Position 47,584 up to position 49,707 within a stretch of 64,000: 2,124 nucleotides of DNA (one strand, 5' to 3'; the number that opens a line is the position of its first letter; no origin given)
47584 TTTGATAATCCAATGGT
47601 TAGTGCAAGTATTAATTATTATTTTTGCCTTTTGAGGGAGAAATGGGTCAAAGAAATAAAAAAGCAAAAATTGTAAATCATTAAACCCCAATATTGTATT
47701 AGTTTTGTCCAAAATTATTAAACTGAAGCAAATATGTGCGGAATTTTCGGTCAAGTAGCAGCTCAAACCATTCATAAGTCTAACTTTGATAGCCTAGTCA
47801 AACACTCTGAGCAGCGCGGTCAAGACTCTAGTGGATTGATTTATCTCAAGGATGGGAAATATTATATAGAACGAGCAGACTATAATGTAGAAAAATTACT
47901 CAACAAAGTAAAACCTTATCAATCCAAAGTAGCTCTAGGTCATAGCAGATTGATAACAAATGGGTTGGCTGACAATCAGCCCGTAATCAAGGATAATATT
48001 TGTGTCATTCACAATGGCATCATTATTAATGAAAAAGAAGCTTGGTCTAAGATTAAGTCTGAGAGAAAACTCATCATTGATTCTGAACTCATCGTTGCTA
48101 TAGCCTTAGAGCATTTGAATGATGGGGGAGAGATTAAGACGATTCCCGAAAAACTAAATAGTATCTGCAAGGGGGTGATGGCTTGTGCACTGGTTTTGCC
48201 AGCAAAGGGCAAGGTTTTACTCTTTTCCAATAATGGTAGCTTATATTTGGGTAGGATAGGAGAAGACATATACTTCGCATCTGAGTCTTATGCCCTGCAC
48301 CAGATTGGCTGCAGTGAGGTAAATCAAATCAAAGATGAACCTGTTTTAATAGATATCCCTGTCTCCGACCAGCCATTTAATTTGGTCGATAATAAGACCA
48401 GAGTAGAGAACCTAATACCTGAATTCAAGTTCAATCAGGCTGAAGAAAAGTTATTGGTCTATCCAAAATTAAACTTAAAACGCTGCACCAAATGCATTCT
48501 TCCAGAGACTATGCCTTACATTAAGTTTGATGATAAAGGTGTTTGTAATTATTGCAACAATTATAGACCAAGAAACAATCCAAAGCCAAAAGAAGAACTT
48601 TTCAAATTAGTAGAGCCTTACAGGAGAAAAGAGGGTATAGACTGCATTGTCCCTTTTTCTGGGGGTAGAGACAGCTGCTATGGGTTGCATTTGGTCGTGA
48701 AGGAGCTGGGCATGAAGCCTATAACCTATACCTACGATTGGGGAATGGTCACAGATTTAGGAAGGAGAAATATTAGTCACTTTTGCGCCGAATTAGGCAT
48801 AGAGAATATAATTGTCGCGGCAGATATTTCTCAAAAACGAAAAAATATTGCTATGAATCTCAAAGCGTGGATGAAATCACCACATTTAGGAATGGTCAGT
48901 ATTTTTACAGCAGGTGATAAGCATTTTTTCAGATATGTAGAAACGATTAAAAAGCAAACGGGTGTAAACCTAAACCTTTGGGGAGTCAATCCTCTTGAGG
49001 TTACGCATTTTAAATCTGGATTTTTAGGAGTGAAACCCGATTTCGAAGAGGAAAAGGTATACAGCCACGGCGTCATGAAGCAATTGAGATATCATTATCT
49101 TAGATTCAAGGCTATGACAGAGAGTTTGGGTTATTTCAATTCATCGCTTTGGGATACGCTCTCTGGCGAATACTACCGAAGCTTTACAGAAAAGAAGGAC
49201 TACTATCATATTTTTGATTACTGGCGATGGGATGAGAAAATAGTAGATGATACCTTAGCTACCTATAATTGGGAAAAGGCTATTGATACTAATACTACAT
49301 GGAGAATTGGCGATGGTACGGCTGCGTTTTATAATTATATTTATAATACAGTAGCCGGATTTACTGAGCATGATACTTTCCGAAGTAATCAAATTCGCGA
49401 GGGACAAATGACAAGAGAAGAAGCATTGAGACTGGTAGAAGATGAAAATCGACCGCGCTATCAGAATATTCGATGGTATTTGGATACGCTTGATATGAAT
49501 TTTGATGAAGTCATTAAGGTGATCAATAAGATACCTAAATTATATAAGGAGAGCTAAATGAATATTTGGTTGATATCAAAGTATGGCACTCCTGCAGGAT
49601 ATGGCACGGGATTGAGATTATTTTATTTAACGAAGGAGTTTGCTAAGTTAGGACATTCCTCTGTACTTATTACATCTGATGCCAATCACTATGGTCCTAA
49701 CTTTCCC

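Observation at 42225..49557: Two parallel sugar amidotransferase systems, one a GATase-II::WbpG-like fusion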

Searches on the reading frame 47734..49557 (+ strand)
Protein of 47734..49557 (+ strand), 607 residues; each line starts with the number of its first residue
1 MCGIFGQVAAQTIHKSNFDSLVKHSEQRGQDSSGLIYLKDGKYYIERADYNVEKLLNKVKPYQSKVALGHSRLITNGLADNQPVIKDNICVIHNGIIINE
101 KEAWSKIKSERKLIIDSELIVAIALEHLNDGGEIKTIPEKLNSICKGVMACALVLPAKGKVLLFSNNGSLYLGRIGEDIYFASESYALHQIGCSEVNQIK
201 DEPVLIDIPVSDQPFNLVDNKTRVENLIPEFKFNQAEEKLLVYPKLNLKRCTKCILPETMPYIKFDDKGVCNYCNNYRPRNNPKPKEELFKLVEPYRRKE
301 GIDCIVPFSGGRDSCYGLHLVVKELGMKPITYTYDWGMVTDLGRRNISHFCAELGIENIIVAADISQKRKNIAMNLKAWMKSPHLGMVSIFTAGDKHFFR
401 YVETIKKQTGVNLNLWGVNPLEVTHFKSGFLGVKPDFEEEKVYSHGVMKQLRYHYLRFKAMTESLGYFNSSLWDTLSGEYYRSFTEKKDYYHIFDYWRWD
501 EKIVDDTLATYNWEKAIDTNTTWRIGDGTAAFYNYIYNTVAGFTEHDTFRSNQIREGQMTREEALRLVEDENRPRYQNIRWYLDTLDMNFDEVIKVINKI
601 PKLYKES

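Call 3: search_protein_families(library=pfam, proteins=[window:47734-49557:+], max_evalue=0.01)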
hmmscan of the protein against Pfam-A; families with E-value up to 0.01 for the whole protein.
window:47734-49557:+ (607 aa): 2 families
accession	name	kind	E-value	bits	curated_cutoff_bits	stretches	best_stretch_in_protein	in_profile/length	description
PF13522.11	GATase_6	-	4.4e-09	36.9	27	1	64-184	10-130/130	Glutamine amidotransferase domain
PF13537.11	GATase_7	-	5.3e-08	33.4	25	1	77-189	9-122/123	Glutamine amidotransferase domain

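Call 4: search_protein_families(library=ncbifam, proteins=[window:47734-49557:+], max_evalue=0.01)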
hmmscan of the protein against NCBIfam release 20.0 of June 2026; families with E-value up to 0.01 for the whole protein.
window:47734-49557:+ (607 aa): 7 families
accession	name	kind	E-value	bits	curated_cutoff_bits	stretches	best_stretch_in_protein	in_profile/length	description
TIGR03573.1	WbuX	subfamily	6.2e-42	144.2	203.2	1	249-592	2-338/344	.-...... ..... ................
NF001484.0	PRK00331.1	subfamily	3e-19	68.9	381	1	1-204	1-213/601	isomerizing glutamine--fructose-6-phosphate transaminase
TIGR01135.1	glmS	equivalog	1.7e-18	66.5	418.05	1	2-204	1-212/607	glutamine--fructose-6-phosphate transaminase (isomerizing)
TIGR01134.1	purF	equivalog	2.9e-15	56.6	350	1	2-205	1-215/432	amidophosphoribosyltransferase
TIGR01536.1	asn_synth_AEB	equivalog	1e-08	34.7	267.1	1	2-206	1-182/517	asparagine synthase (glutamine-hydrolyzing)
NF006351.0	PRK08576.1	equivalog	0.00048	18.8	290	1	298-368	231-298/436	hypothetical protein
NF006949.0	PRK09431.1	equivalog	0.0093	14.5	499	0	63-198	41-174/554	asparagine synthase B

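Call 5: find_homologous_proteins(query=window:47734-49557:+, max_evalue=0.00001)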
Query window:47734-49557:+ (607 aa): 7570 proteins with E <= 0.00001 among 8000 candidates; the best 120 are listed.
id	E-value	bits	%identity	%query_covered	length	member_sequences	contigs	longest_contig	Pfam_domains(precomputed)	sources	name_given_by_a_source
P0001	0.0e+0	1405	99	100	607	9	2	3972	PF13522.12,PF13537.12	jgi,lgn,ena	jgi:hypothetical protein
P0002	0.0e+0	1318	92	100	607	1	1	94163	PF13522.12,PF13537.12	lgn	-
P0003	0.0e+0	1317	92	100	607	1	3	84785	PF13522.12,PF13537.12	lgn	-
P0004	0.0e+0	1312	91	100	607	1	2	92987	PF13522.12,PF13537.12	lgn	-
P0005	0.0e+0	1301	91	100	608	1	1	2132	PF13522.12,PF13537.12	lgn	-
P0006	0.0e+0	1293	89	100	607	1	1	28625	PF13522.12,PF13537.12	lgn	-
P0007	0.0e+0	1288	89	100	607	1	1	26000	PF13522.12,PF13537.12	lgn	-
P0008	0.0e+0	1286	89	100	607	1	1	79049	PF13522.12,PF13537.12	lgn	-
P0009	0.0e+0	1284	88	100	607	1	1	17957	PF13522.12,PF13537.12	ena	-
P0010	0.0e+0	1281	88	100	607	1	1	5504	PF13522.12,PF13537.12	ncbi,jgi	jgi:glucosamine--fructose-6-phosphate aminotransferase (isomerizing)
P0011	0.0e+0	1278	89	100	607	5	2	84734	PF13522.12,PF13537.12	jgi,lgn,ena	jgi:hypothetical protein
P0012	0.0e+0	1265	88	100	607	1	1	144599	PF13522.12,PF13537.12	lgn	-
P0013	0.0e+0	1265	87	100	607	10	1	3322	PF13522.12,PF13537.12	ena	-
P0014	0.0e+0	1131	78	100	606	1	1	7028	PF13522.12,PF13537.12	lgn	-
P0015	0.0e+0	1119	77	100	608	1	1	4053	PF13522.12,PF13537.12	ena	-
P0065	0.0e+0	1086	74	100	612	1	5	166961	PF13522.12,PF13537.12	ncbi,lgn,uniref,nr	ncbi:glucosamine 6-phosphate synthetase [Aliarcobacter butzleri]|uniref:glucosamine 6-phosphate synt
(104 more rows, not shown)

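Call 6: search_solved_structures(query=window:47734-49557:+, max_evalue=1, show_alignments=2)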
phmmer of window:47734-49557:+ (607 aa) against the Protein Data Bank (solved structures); distinct sequences matched with E-value up to 1: 8.
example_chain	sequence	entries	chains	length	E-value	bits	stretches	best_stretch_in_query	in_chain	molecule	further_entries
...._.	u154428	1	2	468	4.4e-13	51.7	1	263-358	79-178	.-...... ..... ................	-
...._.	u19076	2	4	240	1e-06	30.6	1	2-188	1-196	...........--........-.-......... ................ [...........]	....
4amv_A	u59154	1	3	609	1.8e-06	29.9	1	1-188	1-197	GLUCOSAMINE--FRUCTOSE-6-PHOSPHATE AMINOTRANSFERASE [ISOMER IZING]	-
2j6h_A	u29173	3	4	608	9.9e-06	27.4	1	2-188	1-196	GLUCOSAMINE-FRUCTOSE-6-PHOSPHATE AMINOTRANSFERASE | GLUCOSAMINE--FRUCTOSE-6-PHOSPHATE AMINOTRANSFERASE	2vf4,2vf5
1jxa_A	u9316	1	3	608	9.9e-06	27.4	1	2-188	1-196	glucosamine 6-phosphate synthase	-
8w7d_A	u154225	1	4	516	1.2e-05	27.2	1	1-196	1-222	Amidophosphoribosyltransferase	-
3ooj_A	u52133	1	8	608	8e-05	24.4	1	3-188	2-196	Glucosamine/fructose-6-phosphate aminotransferase, isomerizing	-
7y5e_FN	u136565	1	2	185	0.71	11.4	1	24-64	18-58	Photosystem I reaction center subunit III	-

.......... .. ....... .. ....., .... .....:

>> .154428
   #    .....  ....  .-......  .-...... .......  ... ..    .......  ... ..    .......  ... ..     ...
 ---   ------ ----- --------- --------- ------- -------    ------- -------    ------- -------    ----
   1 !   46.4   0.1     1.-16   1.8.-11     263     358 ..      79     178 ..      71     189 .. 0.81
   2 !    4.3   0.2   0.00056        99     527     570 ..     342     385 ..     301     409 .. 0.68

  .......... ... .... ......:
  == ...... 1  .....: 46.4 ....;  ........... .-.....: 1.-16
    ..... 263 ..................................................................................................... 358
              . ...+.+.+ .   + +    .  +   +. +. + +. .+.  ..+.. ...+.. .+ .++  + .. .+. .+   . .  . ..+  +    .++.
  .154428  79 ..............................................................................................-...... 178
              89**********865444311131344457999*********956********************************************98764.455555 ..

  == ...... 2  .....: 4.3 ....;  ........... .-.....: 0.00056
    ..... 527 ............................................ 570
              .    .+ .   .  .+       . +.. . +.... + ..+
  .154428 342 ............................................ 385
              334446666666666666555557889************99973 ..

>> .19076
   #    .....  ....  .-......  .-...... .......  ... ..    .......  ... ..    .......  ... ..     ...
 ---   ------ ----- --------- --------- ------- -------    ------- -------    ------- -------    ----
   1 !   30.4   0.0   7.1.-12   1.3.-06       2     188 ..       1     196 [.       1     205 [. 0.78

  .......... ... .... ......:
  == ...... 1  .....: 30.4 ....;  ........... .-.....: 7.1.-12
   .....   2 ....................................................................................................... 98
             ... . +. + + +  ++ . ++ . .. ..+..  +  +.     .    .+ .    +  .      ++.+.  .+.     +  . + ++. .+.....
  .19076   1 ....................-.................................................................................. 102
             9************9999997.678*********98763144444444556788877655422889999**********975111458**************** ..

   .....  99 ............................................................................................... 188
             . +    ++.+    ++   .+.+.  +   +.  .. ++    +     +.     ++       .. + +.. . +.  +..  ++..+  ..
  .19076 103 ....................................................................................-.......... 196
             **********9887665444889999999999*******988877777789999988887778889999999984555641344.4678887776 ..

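Call 20: find_related_loci(query=window:47734-49557:+, collection=genome_contigs, flank=10000)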
Query window:47734-49557:+ (607 aa) in genome_contigs; peptide patterns used: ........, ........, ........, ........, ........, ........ (x = any residue, [..] = any of these).
203 stretches matched a pattern; 133 encode a relative of the query (tblastn E <= 1e-3); the best 80 are kept; 80 distinct loci.
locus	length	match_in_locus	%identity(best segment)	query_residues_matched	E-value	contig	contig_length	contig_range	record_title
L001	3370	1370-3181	78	1-604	0e+0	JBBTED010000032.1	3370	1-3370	MAG: Candidatus Firestonebacteria bacterium isolate H52-bin162_1 H52_bin162_1_000000000032, whole genome shotgun sequenc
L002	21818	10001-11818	76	1-604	0e+0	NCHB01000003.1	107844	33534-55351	MAG: Sulfurovum sp. 16-42-52 04302015_16_scaffold_86, whole genome shotgun sequence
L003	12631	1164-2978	74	1-605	0e+0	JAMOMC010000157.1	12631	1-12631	MAG: Campylobacterales bacterium isolate 4281-140_maxbin2_scaf2bin.081 4281-140_scaffold_605_c1, whole genome shotgun se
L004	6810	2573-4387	73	1-604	0e+0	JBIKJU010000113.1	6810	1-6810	MAG: Chitinophagales bacterium isolate ME2014-07-04_3300034018_group5_bin157 Rohwer_bin585_scaffold_12456_c1, whole geno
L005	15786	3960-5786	74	1-607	0e+0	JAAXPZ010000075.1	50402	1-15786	MAG: Sulfurovum sp. isolate bin23 c_000000492054, whole genome shotgun sequence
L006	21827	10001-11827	74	1-606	0e+0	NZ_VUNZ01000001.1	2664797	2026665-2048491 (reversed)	Chryseobacterium sediminis strain IMT-174 Chryseobacteium.sediminis-2_scaffold1, whole genome shotgun sequence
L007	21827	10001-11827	74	1-606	0e+0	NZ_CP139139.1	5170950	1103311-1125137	Chryseobacterium sp. HR92 chromosome, complete genome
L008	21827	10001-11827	74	1-606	0e+0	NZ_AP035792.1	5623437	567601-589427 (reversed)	Chryseobacterium sp. KCF3-3 chromosome, complete genome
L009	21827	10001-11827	74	1-606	0e+0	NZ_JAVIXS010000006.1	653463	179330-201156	Chryseobacterium metallicongregator strain ES2 Contig6, whole genome shotgun sequence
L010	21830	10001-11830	74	1-607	0e+0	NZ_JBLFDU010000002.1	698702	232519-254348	Chryseobacterium sp. T20 NODE_2_length_698702_cov_82.639884, whole genome shotgun sequence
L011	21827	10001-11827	74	1-606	0e+0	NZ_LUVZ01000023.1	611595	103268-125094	Chryseobacterium cucumeris strain GSE06 scaffold_3, whole genome shotgun sequence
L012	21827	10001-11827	74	1-606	0e+0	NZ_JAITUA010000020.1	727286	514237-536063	MAG: Chryseobacterium sp. isolate Sph363_bin39 k119_240859, whole genome shotgun sequence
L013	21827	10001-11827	74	1-606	0e+0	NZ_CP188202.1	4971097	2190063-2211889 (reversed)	Chryseobacterium sp. CBSDS_008 chromosome, complete genome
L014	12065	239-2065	74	1-606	0e+0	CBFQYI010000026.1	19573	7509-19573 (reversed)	MAG TPA_asm: uncultured Chryseobacterium sp. isolate SRR25996608_metabat2_10 genome assembly, contig: ERZ27321123.115, w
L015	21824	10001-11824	74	1-607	0e+0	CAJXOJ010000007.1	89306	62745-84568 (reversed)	MAG TPA_asm: uncultured Cycloclasticus sp. isolate SRR3933174_bin.9_MetaBAT_v2.12.1_MAG genome assembly, contig: NODE_14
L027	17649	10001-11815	71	1-605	0e+0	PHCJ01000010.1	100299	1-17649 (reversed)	MAG: Betaproteobacteria bacterium HGW-Betaproteobacteria-22 08E140C01_10kDa_scaffold_108, whole genome shotgun sequence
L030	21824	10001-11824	69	1-606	0e+0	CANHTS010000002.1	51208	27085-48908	MAG: Flavobacteriales bacterium isolate RE-26jul17-241 genome assembly, contig: RE-26jul17-C646, whole genome shotgun se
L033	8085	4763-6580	68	1-604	0e+0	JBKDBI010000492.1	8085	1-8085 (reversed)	MAG: Bacteroidota bacterium isolate samp_2079_maxbin_1042 samp_2079_1392003, whole genome shotgun sequence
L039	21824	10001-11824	68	1-606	0e+0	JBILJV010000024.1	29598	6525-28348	MAG: Bacteroidia bacterium isolate ME2017-06-18_3300042864_group7_bin145 Rohwer_bin1034_scaffold_625_c1, whole genome sh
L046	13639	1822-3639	68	1-604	0e+0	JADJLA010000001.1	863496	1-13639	MAG: Sphingobacteriaceae bacterium isolate EsbE_18-Q3-R3-47_MAXAC.117_sub tig00000750-10-8616450, whole genome shotgun s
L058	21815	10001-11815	66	1-604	0e+0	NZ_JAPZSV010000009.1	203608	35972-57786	MAG: Hylemonella sp. isolate LE19-195.1A c_000000003979, whole genome shotgun sequence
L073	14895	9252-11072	66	1-605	0e+0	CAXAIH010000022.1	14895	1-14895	MAG TPA_asm: uncultured Flavobacteriales bacterium isolate ERR3525244_concoct_37 genome assembly, contig: ERZ22156399.15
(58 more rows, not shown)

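Call 27: search_protein_representatives(protein=window:47734-49557:+)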
Query: 607 residues. Proteins with E-value up to 0.001 (for the whole library): 5130; up to 1e-10: 1694; up to 1e-30: 478. The best 150 are listed.
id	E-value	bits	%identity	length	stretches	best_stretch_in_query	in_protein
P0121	4.7e-292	986.4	68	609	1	1-605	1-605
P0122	1.8e-197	674.0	56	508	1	99-604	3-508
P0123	5.6e-184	629.4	58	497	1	1-489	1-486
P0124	8.4e-178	609.0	49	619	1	1-604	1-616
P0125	2.1e-177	607.7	49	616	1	1-604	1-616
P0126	1.3e-174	598.5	45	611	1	1-604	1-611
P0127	5.4e-167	573.3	50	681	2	247-604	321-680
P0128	2.7e-166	571.0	43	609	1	1-605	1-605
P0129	1.3e-158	545.6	50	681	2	247-606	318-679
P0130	8.2e-158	543.0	46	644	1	1-605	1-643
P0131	3.2e-148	511.3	48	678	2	237-605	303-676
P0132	1.2e-147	509.4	49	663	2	207-605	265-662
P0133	2.2e-147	508.6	48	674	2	247-604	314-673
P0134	5.6e-143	494.0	43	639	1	1-604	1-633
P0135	5.2e-141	487.5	45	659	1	1-605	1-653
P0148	2.6e-132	458.8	47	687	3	234-602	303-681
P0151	1.8e-131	455.9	53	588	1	247-606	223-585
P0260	4.8e-109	381.9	48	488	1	246-604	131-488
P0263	2.3e-107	376.4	38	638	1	1-604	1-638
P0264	2.3e-107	376.3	51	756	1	247-605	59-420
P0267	9.6e-107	374.3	49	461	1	247-604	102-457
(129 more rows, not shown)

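Call 43: search_protein_families(library=pfam, proteins=[L011:4464-5033:+, L009:11853-13115:+, L039:14547-15755:+, L007:3364-4551:+, L027:3372-4727:+, L058:8779-9843:+, L046:4992-5960:+, L039:18910-20106:+, L073:879-2048:-], max_evalue=0.001)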
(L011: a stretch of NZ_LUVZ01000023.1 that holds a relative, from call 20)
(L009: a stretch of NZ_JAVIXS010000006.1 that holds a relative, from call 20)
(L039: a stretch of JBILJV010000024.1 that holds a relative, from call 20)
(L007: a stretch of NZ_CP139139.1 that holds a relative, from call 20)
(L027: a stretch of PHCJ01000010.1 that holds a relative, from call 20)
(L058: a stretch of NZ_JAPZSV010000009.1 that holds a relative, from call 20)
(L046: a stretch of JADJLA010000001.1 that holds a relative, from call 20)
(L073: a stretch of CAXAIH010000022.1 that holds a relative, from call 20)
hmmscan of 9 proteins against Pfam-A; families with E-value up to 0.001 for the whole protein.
L011:4464-5033:+ (190 aa): 4 families
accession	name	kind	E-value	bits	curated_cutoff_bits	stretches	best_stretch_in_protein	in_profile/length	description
PF00132.30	Hexapep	-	1e-19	69.7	27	2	15-49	1-35/36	Bacterial transferase hexapeptide (six repeats)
PF25084.1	LbH_EIF2B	-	4.1e-10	40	54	1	6-74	12-78/105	EIF2B subunit epsilon LbH domain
PF14602.12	Hexapep_2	-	6.1e-09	35.9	27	2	35-67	3-33/34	Hexapeptide repeat of succinyl-transferase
PF25087.1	GMPPB_C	-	0.00024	21.2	39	0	14-66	38-89/110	GMPPB C-terminal domain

L009:11853-13115:+ (421 aa): 0 families

L039:14547-15755:+ (403 aa): 1 family
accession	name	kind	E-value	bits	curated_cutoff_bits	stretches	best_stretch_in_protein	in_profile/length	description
PF00852.26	Glyco_transf_10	-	0.00029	21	23.9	0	281-349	32-101/182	Glycosyltransferase family 10 (fucosyltransferase) C-term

L007:3364-4551:+ (396 aa): 6 families
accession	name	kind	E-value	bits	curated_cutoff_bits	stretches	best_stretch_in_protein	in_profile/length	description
PF01266.30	DAO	-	7.7e-53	180.7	27.9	1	4-392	1-352/353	FAD dependent oxidoreductase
PF13738.12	Pyr_redox_3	-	1.8e-06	27.8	30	0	6-39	1-33/305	Pyridine nucleotide-disulphide oxidoreductase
PF07992.20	Pyr_redox_2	-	4.7e-05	23.4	26.1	0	3-86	1-79/291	Pyridine nucleotide-disulphide oxidoreductase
PF13450.12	NAD_binding_8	-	9.1e-05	23.1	21.9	1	7-42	1-34/68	NAD(P)-binding Rossmann-like domain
PF01946.23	Thi4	-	0.00019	21.2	26.2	1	2-36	17-50/235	Thi4 family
PF03486.20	HI0933_like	-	0.00075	19.5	50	0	4-39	2-35/244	HI0933-like protein Rossmann domain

L027:3372-4727:+ (452 aa): 0 families

L058:8779-9843:+ (355 aa): 7 families
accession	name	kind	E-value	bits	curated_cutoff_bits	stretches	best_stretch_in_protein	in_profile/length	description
PF00534.26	Glycos_transf_1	-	2e-37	128.8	26.4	1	166-331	8-171/172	Glycosyl transferases group 1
PF13477.12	Glyco_trans_4_2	-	1.8e-31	109.6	23.4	1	2-133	1-139/139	Glycosyl transferase 4-like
PF13692.12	Glyco_trans_1_4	-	8.3e-29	101.1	27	1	175-318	3-142/142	Glycosyl transferases group 1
PF20706.3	GT4-conflict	-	5e-12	45.9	26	1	142-344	167-383/385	Family 4 Glycosyltransferase in conflict systems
PF13524.12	Glyco_trans_1_2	-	1.3e-11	45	25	1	205-347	12-143/144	Glycosyl transferase-like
PF13439.12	Glyco_transf_4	-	6.9e-11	42.9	28.5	1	12-159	6-169/170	Glycosyltransferase Family 4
PF13579.12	Glyco_trans_4_4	-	4.2e-09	37.4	29.7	1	13-153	6-156/158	Glycosyl transferase 4-like domain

L046:4992-5960:+ (323 aa): 0 families

L039:18910-20106:+ (399 aa): 4 families
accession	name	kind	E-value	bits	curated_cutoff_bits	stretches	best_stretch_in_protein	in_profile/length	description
PF00534.26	Glycos_transf_1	-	6.6e-29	101.1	26.4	1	213-371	9-168/172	Glycosyl transferases group 1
PF13692.12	Glyco_trans_1_4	-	8.1e-25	88.2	27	1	220-361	2-142/142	Glycosyl transferases group 1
PF13439.12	Glyco_transf_4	-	3e-11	44.1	28.5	1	21-200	5-168/170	Glycosyltransferase Family 4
PF13524.12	Glyco_trans_1_2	-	2.2e-05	24.9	25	1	276-390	23-143/144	Glycosyl transferase-like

L073:879-2048:- (390 aa): 4 families
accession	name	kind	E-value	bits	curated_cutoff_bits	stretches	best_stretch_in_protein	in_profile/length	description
PF13692.12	Glyco_trans_1_4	-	9.3e-27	94.5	27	1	218-348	2-140/142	Glycosyl transferases group 1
PF00534.26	Glycos_transf_1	-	1.3e-25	90.3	26.4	1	214-365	12-172/172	Glycosyl transferases group 1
PF13439.12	Glyco_transf_4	-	4.8e-09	36.9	28.5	1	21-202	1-167/170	Glycosyltransferase Family 4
PF20706.3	GT4-conflict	-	2.4e-05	23.9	26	1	162-316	140-312/385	Family 4 Glycosyltransferase in conflict systems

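Call 47: predict_structure(alignment_id=A1)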
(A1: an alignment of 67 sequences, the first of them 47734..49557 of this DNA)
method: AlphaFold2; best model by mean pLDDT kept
length: 607 residues; sequences in the alignment: 67
mean_pLDDT: 92.6   pTM: 0.91
mean pLDDT of the five models: 92.6, 92.6, 91.9, 91.6, 91.3
residues with pLDDT >= 90: 475; 70-90: 113; 50-70: 18; < 50: 1
segments of 3 or more residues with pLDDT < 50: none
pLDDT, mean of each block of 10 residues (from residue 1): 94 97 94 95 95 95 97 73 93 95 95 91 97 97 97 98 97 98 97 96 96 93 70 91 91 97 97 93 94 94 95 96 97 93 93 96 90 94 93 86 95 95 92 85 71 89 88 86 86 96 96 89 89 97 97 97 96 94 94 97 81
secondary structure, 60 per line:
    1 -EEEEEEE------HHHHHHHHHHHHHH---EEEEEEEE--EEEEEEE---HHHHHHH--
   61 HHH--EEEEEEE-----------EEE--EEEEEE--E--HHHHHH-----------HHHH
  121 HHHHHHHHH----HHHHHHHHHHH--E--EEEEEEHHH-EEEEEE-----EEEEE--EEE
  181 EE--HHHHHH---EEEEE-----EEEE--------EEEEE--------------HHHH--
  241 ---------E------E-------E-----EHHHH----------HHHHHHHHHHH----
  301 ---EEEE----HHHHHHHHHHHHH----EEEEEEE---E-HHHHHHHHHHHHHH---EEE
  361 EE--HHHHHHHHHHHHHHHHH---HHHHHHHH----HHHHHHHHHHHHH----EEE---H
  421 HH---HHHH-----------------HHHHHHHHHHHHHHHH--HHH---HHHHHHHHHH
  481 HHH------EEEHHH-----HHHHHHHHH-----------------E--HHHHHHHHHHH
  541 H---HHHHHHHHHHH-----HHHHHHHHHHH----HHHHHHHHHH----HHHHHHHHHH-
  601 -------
elements in order: E2-8 H15-28 E32-39 E42-48 H52-58 E66-72 E84-86 E89-94 H100-105 H117-129 H134-144 E150-155 E160-165 E171-175 E178-182 H185-190 E194-198 E204-207 E216-220 H235-238 H272-275 H286-296 E304-307 H312-324 E329-335 H341-354 E358-362 H365-381 H385-392 H397-409 E414-416 H426-429 H447-462 H471-483 E490-492 H501-509 H530-541 H545-555 H561-571 H576-585 H590-599
